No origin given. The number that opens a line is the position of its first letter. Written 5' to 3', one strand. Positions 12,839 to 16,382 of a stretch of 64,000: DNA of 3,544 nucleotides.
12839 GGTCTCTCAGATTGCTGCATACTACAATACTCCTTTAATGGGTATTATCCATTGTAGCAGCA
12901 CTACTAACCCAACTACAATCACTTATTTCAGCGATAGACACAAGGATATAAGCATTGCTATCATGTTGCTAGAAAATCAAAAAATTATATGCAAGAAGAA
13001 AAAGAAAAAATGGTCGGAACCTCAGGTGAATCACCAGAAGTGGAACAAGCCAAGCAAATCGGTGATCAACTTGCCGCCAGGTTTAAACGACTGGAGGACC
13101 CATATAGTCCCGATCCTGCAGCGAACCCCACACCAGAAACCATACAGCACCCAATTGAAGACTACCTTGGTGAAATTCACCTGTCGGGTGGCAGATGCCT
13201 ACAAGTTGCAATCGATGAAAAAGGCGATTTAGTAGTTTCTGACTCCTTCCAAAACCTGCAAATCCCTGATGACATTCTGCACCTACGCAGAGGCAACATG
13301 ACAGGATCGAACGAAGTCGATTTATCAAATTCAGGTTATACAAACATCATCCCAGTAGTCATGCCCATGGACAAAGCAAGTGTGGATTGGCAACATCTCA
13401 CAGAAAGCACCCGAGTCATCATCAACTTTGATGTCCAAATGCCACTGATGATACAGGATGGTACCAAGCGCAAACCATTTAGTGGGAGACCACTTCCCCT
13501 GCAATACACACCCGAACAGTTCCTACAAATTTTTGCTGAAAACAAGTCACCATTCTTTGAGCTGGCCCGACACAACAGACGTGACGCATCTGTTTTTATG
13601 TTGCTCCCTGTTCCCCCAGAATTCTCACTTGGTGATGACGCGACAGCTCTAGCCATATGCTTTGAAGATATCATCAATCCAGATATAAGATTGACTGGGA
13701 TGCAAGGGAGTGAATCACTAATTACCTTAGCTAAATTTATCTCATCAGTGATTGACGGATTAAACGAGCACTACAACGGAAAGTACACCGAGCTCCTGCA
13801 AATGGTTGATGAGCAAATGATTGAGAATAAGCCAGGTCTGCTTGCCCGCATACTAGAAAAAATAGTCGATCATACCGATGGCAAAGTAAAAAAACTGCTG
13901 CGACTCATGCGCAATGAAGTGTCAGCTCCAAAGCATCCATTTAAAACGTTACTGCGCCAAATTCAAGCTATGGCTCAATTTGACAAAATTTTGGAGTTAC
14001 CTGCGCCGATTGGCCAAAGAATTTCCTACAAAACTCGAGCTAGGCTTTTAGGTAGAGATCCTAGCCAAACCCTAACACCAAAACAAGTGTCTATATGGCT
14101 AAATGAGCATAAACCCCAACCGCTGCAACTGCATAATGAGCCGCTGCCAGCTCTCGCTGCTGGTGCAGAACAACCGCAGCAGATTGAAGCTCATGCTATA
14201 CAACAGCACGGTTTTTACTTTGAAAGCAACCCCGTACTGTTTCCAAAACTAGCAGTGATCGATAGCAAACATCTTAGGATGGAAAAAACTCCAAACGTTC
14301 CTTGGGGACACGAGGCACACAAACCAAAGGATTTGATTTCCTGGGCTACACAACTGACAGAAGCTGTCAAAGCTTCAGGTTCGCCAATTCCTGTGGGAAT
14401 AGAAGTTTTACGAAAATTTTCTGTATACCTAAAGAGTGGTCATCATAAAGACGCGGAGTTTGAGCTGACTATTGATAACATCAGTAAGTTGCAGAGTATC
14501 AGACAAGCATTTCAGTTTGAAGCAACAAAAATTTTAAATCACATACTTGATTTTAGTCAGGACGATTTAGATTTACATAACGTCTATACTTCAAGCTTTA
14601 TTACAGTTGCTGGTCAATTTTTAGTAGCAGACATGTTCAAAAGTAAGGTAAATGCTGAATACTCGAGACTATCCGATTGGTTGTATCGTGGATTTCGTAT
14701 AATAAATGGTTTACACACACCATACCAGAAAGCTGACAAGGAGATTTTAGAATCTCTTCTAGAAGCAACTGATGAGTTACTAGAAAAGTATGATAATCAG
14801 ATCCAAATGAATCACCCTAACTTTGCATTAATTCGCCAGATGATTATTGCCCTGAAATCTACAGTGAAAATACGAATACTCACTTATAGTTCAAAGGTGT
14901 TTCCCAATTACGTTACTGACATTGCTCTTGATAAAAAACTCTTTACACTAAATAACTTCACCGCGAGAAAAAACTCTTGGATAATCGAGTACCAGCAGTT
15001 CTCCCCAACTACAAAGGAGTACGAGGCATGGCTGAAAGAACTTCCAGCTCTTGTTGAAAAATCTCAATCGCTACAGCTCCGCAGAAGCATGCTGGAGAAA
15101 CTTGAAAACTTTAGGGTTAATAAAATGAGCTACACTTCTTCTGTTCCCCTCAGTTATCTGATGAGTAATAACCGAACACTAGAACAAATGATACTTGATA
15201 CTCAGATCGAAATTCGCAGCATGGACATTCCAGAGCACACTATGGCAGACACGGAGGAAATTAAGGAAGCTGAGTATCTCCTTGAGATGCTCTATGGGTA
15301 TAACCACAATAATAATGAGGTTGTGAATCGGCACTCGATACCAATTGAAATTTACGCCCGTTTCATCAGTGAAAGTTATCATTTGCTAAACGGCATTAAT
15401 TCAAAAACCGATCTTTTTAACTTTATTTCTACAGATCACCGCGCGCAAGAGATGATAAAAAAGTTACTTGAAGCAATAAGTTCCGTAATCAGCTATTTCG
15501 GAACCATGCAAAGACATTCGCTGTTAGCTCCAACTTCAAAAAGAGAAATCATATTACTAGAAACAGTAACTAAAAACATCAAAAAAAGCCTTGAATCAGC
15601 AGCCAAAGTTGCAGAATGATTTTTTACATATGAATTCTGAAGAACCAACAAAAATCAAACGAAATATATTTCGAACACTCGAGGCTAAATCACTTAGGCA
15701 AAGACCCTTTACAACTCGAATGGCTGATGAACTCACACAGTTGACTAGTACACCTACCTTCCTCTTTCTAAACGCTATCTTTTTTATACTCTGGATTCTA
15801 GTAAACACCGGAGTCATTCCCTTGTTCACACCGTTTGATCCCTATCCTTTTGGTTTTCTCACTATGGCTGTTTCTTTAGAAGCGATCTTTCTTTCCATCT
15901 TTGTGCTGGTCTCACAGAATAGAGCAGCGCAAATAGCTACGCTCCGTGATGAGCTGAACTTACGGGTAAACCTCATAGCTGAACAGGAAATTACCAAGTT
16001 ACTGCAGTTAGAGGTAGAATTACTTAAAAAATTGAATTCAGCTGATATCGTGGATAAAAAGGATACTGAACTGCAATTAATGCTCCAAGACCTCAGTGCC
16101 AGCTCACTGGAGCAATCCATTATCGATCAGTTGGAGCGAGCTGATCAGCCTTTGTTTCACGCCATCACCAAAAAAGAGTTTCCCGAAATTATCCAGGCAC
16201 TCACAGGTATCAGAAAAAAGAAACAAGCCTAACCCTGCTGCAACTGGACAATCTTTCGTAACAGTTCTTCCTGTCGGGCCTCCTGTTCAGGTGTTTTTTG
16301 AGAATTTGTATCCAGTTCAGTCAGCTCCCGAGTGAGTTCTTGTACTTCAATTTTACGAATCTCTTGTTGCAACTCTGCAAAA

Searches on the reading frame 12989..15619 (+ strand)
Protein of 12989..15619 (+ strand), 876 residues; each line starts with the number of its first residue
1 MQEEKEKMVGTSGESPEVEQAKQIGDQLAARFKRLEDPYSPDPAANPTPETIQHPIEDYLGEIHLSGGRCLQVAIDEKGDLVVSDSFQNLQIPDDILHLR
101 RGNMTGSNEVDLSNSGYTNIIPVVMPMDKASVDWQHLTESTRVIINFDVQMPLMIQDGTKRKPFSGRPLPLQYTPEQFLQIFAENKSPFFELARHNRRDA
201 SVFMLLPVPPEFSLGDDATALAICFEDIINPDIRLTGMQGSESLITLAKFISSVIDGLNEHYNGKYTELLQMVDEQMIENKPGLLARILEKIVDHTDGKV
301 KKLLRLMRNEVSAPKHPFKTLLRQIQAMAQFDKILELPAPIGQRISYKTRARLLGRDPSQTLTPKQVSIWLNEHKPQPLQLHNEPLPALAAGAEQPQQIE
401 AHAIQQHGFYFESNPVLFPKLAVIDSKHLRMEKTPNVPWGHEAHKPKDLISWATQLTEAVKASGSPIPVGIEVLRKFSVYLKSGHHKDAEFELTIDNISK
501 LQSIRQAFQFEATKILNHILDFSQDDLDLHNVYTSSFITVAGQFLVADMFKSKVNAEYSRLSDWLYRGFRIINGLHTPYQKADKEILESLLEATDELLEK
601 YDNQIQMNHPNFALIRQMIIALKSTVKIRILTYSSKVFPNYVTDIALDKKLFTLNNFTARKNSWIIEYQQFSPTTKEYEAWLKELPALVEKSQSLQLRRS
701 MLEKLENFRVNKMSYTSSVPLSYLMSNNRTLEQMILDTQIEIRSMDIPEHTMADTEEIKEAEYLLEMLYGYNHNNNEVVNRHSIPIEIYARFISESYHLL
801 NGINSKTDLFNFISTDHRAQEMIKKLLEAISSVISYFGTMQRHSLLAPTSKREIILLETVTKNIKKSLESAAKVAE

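Call 4: search_protein_families(library=pfam, proteins=[window:12989-15619:+], max_evalue=1)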
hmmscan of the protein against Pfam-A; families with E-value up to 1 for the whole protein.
window:12989-15619:+ (876 aa): 4 families
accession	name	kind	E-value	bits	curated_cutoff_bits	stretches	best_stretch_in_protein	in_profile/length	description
PF05565.16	Sipho_Gp157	-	0.022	15.2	28.6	1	263-309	6-51/162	Siphovirus Gp157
PF21940.1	Pfc11_Rna14-15-ID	-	0.049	14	27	0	552-624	17-88/111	Pfc11 Rna14/15 interacting domain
PF25792.1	BREX_BrxC_helical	-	0.18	12.6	27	0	794-842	59-106/123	BREX ATP-binding protein BrxC alpha helical domain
PF23160.2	Spectrin_1st_PEPL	-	0.5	11.4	27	0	576-633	31-88/93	Periplakin spectrin-like repeat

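Call 5: find_encoding_contigs(protein=window:12989-15619:+, flank=3000, max_places=4)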
Protein window:12989-15619:+ (876 aa): no gene with exactly this product is on record in the collection.

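Call 6: search_protein_families(library=ncbifam, proteins=[window:12989-15619:+], max_evalue=1)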
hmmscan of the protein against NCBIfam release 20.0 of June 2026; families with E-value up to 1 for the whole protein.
window:12989-15619:+ (876 aa): 0 families

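Call 7: find_homologous_proteins(query=window:12989-15619:+, max_evalue=0.001)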
Query window:12989-15619:+ (876 aa): 1 proteins with E <= 0.001 among 8000 candidates.
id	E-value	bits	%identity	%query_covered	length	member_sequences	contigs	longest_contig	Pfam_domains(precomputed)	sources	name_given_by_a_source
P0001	0.0e+0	1968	100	100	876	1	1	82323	-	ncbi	-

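Call 10: search_solved_structures(query=window:12989-15619:+, max_evalue=10)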
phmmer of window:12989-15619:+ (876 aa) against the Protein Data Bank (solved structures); distinct sequences matched with E-value up to 10: 0.

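Call 18: find_encoding_contigs(protein=P0001, flank=10000, max_places=3)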
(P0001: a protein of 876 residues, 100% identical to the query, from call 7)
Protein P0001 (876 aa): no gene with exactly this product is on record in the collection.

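Call 19: find_related_loci(query=window:12989-15619:+, collection=metagenome_contigs, flank=10000)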
Query window:12989-15619:+ (876 aa) in metagenome_contigs; peptide patterns used: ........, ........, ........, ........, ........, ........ (x = any residue, [..] = any of these).
51 stretches matched a pattern, but none encodes a relative of the query by tblastn (E <= 1e-3).

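Call 30: search_protein_families(library=padloc, proteins=[window:12989-15619:+], max_evalue=1)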
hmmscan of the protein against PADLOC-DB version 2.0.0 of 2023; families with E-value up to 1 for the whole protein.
window:12989-15619:+ (876 aa): 0 families

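Call 31: search_protein_families(library=phrogs, proteins=[window:12989-15619:+], max_evalue=1)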
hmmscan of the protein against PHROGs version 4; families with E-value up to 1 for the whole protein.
window:12989-15619:+ (876 aa): 0 families

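Call 43: search_dna_similar(query=window:12989-15619:+, collection=plasmids, mode=protein, max_evalue=0.01, max_rows=10)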
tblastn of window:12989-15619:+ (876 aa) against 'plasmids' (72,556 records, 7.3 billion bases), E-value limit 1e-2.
No match.

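Call 45: find_related_loci(query=window:12989-15619:+, collection=viral_contigs)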
Query window:12989-15619:+ (876 aa) in viral_contigs; peptide patterns used: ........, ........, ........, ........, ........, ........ (x = any residue, [..] = any of these).
3 stretches matched a pattern, but none encodes a relative of the query by tblastn (E <= 1e-3).

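Call 50: search_protein_representatives(protein=window:12989-15619:+)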
Query: 876 residues. Proteins with E-value up to 0.001 (for the whole library): 3; up to 1e-10: 2; up to 1e-30: 1. The best 3 are listed.
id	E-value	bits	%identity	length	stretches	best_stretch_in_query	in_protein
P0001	0.0e+00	1967.6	100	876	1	1-876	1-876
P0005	2.8e-12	62.1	23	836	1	37-646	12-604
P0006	3.9e-04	35.2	23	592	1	55-345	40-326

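Call 53: find_encoding_contigs(protein=P0005, flank=10000, max_places=6)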
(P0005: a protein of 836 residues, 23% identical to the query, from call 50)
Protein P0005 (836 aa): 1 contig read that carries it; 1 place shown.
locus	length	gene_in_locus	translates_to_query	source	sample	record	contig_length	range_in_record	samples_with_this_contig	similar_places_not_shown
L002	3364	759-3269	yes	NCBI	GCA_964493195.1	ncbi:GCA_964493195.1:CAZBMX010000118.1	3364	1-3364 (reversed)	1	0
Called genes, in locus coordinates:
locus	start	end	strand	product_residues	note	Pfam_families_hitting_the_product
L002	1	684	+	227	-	?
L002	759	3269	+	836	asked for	-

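Call 54: find_encoding_contigs(protein=P0006, flank=10000, max_places=6)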
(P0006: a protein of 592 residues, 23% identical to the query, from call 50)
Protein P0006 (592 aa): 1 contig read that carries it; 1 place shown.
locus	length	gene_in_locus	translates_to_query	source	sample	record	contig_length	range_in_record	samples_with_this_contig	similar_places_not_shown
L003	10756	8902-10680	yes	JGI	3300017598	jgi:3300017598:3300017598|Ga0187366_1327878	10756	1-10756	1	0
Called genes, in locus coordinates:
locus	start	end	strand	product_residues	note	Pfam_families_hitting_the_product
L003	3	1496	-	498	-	?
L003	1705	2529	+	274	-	PF03808:Glyco_tran_WecG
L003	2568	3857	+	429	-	PF00368:HMG-CoA_red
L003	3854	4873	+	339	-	PF08540:HMG_CoA_synt_C (faint), PF08541:ACP_syn_III_C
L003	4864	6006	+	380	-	PF00108:Thiolase_N, PF00109:ketoacyl-synt (faint), PF08545:ACP_syn_III (faint), PF02803:Thiolase_C, PF22691:Thiolase_C_1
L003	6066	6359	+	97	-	-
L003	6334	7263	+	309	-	PF00288:GHMP_kinases_N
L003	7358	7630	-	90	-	PF12728:HTH_17, PF00376:MerR, PF13411:MerR_1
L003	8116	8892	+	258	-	PF04402:SIMPL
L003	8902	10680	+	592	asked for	-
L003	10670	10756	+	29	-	?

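Call 59: search_solved_structures(query=A1, max_evalue=10)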
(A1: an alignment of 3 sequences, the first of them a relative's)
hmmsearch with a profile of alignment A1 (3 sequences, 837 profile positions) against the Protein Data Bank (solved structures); distinct sequences matched with E-value up to 10: 1.
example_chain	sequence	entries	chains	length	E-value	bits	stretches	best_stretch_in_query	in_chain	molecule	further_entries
6irx_A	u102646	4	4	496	1.7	10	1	636-735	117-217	PDX1 C-terminal-inhibiting factor 1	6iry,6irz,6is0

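Call 60: search_protein_families(library=pfam, proteins=[P0005, P0006, L002:1-684:+, L003:8116-8892:+], max_evalue=0.1)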
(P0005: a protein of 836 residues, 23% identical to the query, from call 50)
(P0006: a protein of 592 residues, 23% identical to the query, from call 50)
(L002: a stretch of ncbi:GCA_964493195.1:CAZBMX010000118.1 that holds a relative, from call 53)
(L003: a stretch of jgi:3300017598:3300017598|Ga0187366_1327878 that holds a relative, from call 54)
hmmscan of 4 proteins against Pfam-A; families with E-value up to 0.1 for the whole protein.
P0005 (836 aa): 0 families

P0006 (592 aa): 0 families

L002:1-684:+ (227 aa): 0 families

L003:8116-8892:+ (258 aa): 1 family
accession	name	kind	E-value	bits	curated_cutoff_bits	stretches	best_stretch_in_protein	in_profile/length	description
PF04402.19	SIMPL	-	1.5e-53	182.5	25.2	1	51-255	2-205/205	Protein of unknown function (DUF541)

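Call 65: find_related_loci(query=A1, collection=viral_contigs)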
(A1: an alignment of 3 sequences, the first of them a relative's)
Query A1 (876 aa) in viral_contigs; peptide patterns used: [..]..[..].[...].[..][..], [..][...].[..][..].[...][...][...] (x = any residue, [..] = any of these).
109 stretches matched a pattern, but none encodes a relative of the query by tblastn (E <= 1e-3).

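Call 68: search_dna_similar(query=window:12989-15619:+, collection=phages, mode=protein, max_evalue=0.01, max_rows=10)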
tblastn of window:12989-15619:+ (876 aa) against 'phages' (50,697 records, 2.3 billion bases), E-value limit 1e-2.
No match.

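Call 71: list_cluster_members(proteins=[P0005, P0006])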
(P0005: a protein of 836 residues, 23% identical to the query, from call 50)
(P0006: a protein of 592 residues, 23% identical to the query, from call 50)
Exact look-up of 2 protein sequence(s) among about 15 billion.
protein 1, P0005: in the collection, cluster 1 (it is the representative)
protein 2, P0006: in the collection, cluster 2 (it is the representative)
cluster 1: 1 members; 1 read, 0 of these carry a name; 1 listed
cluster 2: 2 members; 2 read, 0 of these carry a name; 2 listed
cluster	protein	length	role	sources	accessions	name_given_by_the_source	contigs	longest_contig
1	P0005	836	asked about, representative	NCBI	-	-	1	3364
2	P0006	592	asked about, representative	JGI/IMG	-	-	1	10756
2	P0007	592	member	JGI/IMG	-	-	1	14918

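Call 72: find_encoding_contigs(protein=P0007, flank=10000, max_places=3)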
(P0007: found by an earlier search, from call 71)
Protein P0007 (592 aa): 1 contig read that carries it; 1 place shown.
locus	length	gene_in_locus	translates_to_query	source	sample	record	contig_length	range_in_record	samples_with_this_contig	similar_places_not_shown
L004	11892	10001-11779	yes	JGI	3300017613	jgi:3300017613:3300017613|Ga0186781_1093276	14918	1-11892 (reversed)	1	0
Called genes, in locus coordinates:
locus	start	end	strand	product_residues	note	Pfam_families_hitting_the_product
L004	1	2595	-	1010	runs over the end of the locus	PF26299:MurL_N, PF26298:MurL_epimerase_C, PF08245:Mur_ligase_M, PF02875:Mur_ligase_C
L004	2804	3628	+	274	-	PF03808:Glyco_tran_WecG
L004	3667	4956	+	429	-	PF00368:HMG-CoA_red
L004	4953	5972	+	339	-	PF08540:HMG_CoA_synt_C (faint), PF08541:ACP_syn_III_C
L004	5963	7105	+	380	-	PF00108:Thiolase_N, PF00109:ketoacyl-synt (faint), PF08545:ACP_syn_III (faint), PF02803:Thiolase_C, PF22691:Thiolase_C_1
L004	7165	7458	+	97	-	-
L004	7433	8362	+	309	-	PF00288:GHMP_kinases_N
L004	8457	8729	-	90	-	PF12728:HTH_17, PF00376:MerR, PF13411:MerR_1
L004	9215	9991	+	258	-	PF04402:SIMPL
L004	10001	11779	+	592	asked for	-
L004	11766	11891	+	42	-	?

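Call 81: search_protein_families(library=pfam, proteins=[L003:6066-6359:+, L003:3-1496:-], max_evalue=0.001)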
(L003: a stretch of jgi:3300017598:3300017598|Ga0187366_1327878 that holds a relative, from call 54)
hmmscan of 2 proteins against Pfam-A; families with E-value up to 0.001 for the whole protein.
L003:6066-6359:+ (97 aa): 0 families

L003:3-1496:- (498 aa): 0 families

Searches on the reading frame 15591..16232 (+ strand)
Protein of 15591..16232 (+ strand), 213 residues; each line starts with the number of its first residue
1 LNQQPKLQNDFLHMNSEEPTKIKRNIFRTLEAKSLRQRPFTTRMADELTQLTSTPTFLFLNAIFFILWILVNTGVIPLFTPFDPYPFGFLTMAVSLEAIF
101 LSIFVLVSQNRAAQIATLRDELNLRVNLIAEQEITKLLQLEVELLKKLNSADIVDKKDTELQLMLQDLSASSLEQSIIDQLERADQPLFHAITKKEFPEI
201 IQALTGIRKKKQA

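Call 4: search_protein_families(library=pfam, proteins=[window:15591-16232:+], max_evalue=1)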
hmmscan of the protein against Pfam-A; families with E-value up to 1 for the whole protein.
window:15591-16232:+ (213 aa): 1 family
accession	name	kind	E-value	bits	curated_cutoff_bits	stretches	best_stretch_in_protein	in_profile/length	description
PF06210.16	DUF1003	-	1.6e-25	89.7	27.4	1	54-149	3-97/103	Protein of unknown function (DUF1003)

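Call 87: search_protein_families(library=ncbifam, proteins=[window:15591-16232:+], max_evalue=0.001)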
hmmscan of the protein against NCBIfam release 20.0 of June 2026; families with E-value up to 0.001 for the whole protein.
window:15591-16232:+ (213 aa): 0 families
